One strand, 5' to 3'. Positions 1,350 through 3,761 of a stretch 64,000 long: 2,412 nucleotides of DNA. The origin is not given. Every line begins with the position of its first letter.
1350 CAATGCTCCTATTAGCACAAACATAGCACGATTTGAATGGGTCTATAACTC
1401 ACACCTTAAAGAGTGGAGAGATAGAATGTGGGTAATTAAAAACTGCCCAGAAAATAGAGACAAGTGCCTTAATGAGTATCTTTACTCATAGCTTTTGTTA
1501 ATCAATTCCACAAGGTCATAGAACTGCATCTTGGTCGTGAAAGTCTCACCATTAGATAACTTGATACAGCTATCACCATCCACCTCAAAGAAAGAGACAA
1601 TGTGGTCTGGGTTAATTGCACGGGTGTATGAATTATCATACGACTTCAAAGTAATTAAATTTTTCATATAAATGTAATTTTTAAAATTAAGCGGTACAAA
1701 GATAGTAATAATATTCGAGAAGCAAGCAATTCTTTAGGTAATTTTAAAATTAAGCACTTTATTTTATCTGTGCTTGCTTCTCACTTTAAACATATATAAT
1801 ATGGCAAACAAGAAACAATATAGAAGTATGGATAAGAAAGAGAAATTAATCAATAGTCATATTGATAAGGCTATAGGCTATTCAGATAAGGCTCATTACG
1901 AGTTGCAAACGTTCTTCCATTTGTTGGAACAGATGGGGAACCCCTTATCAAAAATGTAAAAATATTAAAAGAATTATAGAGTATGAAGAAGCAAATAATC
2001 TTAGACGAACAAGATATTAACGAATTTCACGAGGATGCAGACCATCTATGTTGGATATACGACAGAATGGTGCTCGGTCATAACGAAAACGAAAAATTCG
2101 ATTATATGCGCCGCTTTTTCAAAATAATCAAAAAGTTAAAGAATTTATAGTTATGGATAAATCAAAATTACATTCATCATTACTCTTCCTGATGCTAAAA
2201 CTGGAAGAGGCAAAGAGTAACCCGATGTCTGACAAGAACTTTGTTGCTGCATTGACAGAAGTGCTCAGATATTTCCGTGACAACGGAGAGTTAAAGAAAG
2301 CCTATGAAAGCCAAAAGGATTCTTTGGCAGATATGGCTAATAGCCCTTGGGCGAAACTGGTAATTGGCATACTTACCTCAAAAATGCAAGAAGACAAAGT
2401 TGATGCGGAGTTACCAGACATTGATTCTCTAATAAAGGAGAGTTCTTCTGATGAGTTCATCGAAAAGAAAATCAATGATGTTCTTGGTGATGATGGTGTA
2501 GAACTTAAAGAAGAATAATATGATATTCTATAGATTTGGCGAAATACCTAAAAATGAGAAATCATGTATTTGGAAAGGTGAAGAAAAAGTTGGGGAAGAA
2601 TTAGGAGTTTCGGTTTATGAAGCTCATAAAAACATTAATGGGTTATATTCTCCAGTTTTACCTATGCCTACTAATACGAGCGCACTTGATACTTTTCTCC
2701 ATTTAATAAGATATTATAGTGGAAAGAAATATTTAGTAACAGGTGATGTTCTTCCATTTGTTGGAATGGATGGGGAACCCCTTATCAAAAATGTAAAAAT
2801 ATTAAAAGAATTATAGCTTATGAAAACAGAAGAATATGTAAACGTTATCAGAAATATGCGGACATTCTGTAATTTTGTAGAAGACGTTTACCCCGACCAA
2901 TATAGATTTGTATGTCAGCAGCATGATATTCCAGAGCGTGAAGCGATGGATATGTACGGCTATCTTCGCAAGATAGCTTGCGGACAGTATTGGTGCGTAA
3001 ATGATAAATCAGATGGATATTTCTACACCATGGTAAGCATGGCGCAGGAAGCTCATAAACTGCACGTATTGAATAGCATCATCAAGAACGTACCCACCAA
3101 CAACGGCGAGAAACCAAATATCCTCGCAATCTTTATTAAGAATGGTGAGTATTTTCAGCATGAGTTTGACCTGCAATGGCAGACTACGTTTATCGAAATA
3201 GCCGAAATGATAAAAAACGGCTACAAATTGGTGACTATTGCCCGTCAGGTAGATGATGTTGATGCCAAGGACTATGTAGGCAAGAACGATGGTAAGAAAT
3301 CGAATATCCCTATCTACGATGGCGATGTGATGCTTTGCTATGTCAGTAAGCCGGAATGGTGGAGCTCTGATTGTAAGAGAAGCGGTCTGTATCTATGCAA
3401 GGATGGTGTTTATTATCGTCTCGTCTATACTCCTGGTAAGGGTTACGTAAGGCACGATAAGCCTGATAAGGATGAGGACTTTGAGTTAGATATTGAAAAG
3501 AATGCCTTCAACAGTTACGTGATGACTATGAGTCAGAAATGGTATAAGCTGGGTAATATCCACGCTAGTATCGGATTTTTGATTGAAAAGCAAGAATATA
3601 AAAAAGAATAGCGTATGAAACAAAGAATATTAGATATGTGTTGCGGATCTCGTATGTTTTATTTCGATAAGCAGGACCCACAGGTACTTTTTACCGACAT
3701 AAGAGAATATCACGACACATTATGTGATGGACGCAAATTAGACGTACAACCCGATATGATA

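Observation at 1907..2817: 72-bp near-perfect direct repeat (two mismatches) at 1907-1978 and 2746-2817, translated in different frames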

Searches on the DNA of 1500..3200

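Call 32: search_rna_families(source=window, start=1500, end=3200, threshold=evalue, max_evalue=1)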
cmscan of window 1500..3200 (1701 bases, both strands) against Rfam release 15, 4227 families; matches with E-value up to 1: 0.
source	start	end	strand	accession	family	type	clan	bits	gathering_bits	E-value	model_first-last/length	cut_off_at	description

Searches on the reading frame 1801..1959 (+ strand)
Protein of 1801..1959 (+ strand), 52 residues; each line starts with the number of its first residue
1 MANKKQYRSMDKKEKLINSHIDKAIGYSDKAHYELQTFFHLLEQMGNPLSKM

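Call 15: search_protein_families(library=pfam, proteins=[window:1828-1959:+], max_evalue=0.01)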
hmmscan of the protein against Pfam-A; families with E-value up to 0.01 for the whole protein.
window:1828-1959:+ (43 aa): 0 families

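Call 16: search_protein_families(library=phrogs, proteins=[window:1828-1959:+], max_evalue=0.01)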
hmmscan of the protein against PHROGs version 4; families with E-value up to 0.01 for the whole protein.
window:1828-1959:+ (43 aa): 0 families

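Call 19: find_encoding_contigs(protein=window:1801-1959:+, flank=6000, max_places=10)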
Protein window:1801-1959:+ (52 aa): 9 contigs read that carry it; 2 places shown.
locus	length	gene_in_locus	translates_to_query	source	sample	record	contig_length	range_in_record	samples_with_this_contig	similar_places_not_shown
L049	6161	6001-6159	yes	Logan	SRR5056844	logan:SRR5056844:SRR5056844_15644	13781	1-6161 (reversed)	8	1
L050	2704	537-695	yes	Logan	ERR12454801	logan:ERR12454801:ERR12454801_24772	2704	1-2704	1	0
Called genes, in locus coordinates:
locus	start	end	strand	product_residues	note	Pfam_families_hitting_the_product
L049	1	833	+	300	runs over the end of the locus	PF03837:RecT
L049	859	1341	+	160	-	-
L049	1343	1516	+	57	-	-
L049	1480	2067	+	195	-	-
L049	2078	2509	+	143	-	-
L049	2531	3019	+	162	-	-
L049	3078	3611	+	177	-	-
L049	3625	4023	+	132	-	-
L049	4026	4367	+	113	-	-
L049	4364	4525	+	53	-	-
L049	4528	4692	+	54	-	-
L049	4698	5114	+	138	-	-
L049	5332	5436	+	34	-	-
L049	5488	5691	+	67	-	-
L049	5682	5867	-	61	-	-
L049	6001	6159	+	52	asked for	?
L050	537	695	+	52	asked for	-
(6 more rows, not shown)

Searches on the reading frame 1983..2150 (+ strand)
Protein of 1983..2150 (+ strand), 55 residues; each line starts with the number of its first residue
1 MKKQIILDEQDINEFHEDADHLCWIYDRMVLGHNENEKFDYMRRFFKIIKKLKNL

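Call 15: search_protein_families(library=pfam, proteins=[window:1983-2150:+], max_evalue=0.01)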
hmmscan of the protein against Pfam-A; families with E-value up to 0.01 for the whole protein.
window:1983-2150:+ (55 aa): 0 families

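Call 16: search_protein_families(library=phrogs, proteins=[window:1983-2150:+], max_evalue=0.01)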
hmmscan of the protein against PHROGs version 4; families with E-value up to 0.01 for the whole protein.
window:1983-2150:+ (55 aa): 0 families

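Call 24: find_encoding_contigs(protein=window:1983-2150:+, flank=5000, max_places=10)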
Protein window:1983-2150:+ (55 aa): 23 contigs read that carry it; 10 places shown.
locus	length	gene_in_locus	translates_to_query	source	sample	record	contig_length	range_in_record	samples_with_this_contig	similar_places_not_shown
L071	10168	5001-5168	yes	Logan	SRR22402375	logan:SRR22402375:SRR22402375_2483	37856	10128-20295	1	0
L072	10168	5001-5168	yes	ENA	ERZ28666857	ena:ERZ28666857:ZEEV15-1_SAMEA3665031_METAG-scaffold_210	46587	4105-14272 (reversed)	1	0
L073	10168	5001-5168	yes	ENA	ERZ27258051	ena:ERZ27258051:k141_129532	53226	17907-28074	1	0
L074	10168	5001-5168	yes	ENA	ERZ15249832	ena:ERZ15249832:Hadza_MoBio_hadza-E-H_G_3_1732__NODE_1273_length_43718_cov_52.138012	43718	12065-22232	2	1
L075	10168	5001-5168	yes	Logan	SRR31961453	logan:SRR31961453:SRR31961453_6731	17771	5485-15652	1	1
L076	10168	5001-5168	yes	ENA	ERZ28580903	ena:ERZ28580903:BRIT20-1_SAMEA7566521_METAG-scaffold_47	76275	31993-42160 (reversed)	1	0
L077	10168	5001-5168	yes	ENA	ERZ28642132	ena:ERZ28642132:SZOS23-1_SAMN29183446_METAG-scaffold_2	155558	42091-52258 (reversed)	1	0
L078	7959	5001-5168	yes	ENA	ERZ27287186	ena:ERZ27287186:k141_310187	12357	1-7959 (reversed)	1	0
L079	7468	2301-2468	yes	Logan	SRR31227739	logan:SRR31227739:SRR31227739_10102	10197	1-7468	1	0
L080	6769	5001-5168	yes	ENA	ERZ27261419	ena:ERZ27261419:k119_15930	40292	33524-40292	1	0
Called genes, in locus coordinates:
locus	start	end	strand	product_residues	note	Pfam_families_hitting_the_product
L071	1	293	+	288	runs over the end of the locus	PF00145:DNA_methylase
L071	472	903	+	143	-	-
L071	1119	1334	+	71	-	-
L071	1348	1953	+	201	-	-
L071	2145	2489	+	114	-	-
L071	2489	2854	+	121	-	-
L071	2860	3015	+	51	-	-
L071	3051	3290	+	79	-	PF21825:Sequestin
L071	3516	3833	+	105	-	-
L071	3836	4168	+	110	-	-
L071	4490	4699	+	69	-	-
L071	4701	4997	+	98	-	-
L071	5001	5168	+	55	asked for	-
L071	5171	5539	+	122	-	-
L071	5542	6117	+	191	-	PF02511:Thy1 (faint)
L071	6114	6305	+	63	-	-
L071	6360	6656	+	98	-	-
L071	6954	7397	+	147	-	-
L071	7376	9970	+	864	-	-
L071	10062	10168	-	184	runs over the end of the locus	-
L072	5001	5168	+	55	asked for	-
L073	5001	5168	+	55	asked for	-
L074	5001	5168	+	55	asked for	-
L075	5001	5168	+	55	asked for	-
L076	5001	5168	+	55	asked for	-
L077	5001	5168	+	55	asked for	-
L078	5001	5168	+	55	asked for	-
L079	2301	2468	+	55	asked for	-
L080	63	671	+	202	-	-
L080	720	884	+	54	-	-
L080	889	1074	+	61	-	-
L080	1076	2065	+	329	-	-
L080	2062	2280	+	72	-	-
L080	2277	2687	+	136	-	-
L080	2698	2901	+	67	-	-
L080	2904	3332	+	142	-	-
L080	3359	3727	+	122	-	-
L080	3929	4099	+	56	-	-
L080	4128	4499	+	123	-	-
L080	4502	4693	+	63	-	-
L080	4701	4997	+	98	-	-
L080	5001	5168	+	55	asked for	-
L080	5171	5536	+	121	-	-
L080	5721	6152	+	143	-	-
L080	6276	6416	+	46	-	-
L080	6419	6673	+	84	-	-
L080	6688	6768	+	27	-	?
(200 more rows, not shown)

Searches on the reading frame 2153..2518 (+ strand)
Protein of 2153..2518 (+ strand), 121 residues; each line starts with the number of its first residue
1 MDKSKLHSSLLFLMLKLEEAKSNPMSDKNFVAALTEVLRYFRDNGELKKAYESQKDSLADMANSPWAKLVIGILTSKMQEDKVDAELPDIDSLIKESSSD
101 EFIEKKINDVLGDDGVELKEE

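Call 15: search_protein_families(library=pfam, proteins=[window:2153-2518:+], max_evalue=0.01)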
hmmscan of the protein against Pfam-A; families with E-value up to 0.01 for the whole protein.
window:2153-2518:+ (121 aa): 0 families

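Call 16: search_protein_families(library=phrogs, proteins=[window:2153-2518:+], max_evalue=0.01)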
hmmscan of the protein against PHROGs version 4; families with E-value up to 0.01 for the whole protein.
window:2153-2518:+ (121 aa): 0 families

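Call 48: find_encoding_contigs(protein=window:2153-2518:+, flank=4000, max_places=10)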
Protein window:2153-2518:+ (121 aa): no gene with exactly this product is on record in the collection.

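Call 49: find_encoding_contigs(protein=window:2192-2518:+, flank=4000, max_places=10)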
Protein window:2192-2518:+ (108 aa): 3 contigs read that carry it; 1 place shown.
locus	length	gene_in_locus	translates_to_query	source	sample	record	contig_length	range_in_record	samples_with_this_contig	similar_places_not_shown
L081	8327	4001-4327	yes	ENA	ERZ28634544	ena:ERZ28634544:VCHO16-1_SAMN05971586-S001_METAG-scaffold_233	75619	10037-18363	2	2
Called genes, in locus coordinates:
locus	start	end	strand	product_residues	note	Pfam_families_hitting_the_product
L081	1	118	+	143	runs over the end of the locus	-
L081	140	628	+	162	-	-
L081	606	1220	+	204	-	-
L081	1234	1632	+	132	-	-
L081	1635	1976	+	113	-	-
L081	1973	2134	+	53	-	-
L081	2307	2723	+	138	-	-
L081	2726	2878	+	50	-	-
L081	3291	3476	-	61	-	-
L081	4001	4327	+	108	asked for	-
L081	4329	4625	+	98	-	-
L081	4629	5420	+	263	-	-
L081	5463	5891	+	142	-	-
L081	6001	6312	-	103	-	-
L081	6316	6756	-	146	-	-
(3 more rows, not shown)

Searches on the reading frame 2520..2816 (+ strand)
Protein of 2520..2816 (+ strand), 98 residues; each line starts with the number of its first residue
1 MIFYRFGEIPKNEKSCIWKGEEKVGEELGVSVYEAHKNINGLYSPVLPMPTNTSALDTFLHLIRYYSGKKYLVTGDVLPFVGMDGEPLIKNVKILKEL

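Call 8: find_related_loci(query=window:2520-2816:+, collection=viral_contigs, flank=6000)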
Query window:2520-2816:+ (98 aa) in viral_contigs; peptide patterns used: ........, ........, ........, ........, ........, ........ (x = any residue, [..] = any of these).
52 stretches matched a pattern; 46 encode a relative of the query (tblastn E <= 1e-3); 46 distinct loci.
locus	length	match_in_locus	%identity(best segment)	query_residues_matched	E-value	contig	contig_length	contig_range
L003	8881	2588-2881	98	1-98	2e-61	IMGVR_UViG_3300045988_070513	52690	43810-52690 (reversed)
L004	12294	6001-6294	97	1-98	1e-60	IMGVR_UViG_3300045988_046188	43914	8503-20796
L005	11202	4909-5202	95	1-98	4e-60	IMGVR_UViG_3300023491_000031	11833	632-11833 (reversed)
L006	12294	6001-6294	92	1-98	5e-58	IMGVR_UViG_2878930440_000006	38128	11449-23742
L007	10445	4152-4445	92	1-98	5e-58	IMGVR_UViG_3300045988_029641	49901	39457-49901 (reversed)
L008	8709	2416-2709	92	1-98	5e-58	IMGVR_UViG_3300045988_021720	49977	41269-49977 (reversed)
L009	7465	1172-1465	92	1-98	5e-58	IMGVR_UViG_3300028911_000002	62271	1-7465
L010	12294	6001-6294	91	1-98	5e-57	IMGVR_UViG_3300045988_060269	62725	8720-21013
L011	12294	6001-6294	91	1-98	5e-57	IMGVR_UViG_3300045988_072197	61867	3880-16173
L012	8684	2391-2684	91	1-98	5e-57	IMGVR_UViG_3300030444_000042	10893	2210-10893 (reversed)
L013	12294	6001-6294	91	1-98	5e-57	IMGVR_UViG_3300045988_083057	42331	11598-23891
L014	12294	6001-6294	78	1-98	1e-48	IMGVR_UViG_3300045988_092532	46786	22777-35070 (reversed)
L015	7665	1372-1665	78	1-98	2e-48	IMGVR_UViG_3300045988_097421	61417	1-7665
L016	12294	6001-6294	78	1-98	2e-48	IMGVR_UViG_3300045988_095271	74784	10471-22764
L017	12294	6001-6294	78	1-98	1e-47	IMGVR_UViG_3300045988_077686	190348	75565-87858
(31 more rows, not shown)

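Call 15: search_protein_families(library=pfam, proteins=[window:2520-2816:+, L007:1698-2003:+], max_evalue=0.01)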
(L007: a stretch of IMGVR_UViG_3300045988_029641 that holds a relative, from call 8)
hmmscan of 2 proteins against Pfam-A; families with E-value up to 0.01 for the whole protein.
window:2520-2816:+ (98 aa): 0 families

L007:1698-2003:+ (101 aa): 0 families

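Call 16: search_protein_families(library=phrogs, proteins=[window:2520-2816:+, L007:1698-2003:+], max_evalue=0.01)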
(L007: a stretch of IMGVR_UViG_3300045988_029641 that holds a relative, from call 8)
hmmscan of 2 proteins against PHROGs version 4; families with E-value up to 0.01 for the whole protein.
window:2520-2816:+ (98 aa): 0 families

L007:1698-2003:+ (101 aa): 0 families

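Call 23: find_encoding_contigs(protein=window:2520-2816:+, flank=5000, max_places=10)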
Protein window:2520-2816:+ (98 aa): 23 contigs read that carry it; 10 places shown.
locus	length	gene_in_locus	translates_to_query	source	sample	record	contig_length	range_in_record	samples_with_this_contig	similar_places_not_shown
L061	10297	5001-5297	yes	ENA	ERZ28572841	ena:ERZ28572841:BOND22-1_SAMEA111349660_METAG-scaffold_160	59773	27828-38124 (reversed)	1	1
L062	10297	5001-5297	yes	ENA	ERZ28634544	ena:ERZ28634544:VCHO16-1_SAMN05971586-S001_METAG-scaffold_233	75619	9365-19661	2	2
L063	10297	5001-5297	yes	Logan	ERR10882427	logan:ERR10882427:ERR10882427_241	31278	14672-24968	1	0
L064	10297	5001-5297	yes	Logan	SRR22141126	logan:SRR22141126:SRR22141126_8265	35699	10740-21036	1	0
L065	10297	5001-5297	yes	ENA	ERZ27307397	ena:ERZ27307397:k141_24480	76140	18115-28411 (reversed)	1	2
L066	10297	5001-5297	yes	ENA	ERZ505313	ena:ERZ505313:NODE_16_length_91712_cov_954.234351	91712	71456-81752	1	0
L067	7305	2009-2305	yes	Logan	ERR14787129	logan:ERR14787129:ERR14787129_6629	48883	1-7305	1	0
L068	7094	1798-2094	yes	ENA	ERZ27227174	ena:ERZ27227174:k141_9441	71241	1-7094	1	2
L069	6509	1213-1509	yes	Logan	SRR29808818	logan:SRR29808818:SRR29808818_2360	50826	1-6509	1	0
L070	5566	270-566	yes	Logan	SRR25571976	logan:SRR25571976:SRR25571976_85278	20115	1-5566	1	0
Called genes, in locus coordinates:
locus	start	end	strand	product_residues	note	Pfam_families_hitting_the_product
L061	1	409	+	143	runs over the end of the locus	-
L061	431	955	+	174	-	-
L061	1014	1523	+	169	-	-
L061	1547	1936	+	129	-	-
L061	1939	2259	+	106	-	-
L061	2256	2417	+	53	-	-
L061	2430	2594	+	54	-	-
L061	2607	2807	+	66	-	-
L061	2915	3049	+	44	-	-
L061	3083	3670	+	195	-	-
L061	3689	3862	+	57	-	-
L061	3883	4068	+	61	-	-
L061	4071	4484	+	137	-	-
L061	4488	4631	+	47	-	-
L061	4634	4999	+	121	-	-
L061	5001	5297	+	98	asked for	-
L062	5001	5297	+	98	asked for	-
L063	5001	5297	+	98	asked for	-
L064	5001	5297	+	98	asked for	-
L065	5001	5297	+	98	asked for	-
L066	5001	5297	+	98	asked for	-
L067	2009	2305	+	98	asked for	-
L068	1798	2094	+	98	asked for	-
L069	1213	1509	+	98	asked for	-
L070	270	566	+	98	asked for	-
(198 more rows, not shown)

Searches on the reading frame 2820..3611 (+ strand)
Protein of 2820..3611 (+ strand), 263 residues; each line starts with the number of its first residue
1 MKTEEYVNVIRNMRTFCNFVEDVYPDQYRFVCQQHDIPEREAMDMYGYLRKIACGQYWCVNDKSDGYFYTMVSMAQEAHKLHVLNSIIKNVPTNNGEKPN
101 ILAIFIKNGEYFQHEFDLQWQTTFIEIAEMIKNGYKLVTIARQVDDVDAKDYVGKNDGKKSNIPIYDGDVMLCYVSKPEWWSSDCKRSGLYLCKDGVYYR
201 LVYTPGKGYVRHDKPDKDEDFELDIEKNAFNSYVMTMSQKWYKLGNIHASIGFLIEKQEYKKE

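Call 15: search_protein_families(library=pfam, proteins=[window:2820-3611:+], max_evalue=0.01)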
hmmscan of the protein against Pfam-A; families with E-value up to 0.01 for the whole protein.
window:2820-3611:+ (263 aa): 0 families

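Call 16: search_protein_families(library=phrogs, proteins=[window:2820-3611:+], max_evalue=0.01)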
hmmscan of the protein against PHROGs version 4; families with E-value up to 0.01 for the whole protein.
window:2820-3611:+ (263 aa): 0 families

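Call 22: find_encoding_contigs(protein=window:2820-3611:+, flank=5000, max_places=10)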
Protein window:2820-3611:+ (263 aa): 23 contigs read that carry it; 10 places shown.
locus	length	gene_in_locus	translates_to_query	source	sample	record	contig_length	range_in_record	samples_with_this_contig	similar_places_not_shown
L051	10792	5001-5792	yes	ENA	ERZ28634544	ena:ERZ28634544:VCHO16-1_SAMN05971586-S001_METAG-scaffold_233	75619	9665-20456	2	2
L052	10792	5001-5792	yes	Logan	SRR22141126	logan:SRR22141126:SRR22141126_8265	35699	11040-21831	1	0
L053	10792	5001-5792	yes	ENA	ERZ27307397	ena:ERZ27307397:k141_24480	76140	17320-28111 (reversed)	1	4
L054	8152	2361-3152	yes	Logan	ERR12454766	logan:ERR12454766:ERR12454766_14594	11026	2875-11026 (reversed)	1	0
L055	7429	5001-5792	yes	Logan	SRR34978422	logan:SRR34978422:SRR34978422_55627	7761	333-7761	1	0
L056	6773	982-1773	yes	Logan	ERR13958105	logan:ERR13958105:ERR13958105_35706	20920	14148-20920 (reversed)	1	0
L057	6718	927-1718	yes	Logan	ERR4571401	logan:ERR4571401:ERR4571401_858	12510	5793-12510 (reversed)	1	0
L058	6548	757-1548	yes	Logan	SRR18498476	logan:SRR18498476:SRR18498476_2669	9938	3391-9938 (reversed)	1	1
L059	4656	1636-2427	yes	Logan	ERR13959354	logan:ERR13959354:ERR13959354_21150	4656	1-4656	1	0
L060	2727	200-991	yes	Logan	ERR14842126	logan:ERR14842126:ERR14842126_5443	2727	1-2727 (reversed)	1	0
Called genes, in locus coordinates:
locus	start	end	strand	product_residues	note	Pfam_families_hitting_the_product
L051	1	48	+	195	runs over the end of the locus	-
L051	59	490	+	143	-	-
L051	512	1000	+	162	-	-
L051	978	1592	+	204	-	-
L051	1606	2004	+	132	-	-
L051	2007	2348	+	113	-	-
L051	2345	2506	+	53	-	-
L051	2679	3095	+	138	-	-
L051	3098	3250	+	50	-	-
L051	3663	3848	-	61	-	-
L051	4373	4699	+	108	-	-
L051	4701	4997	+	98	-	-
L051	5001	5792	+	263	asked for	-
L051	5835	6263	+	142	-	-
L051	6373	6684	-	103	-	-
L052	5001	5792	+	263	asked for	-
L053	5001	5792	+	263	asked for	-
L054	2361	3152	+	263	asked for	-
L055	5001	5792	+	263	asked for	-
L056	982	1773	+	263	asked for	-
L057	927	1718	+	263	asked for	-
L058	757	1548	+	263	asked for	-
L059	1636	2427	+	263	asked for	-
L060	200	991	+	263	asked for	-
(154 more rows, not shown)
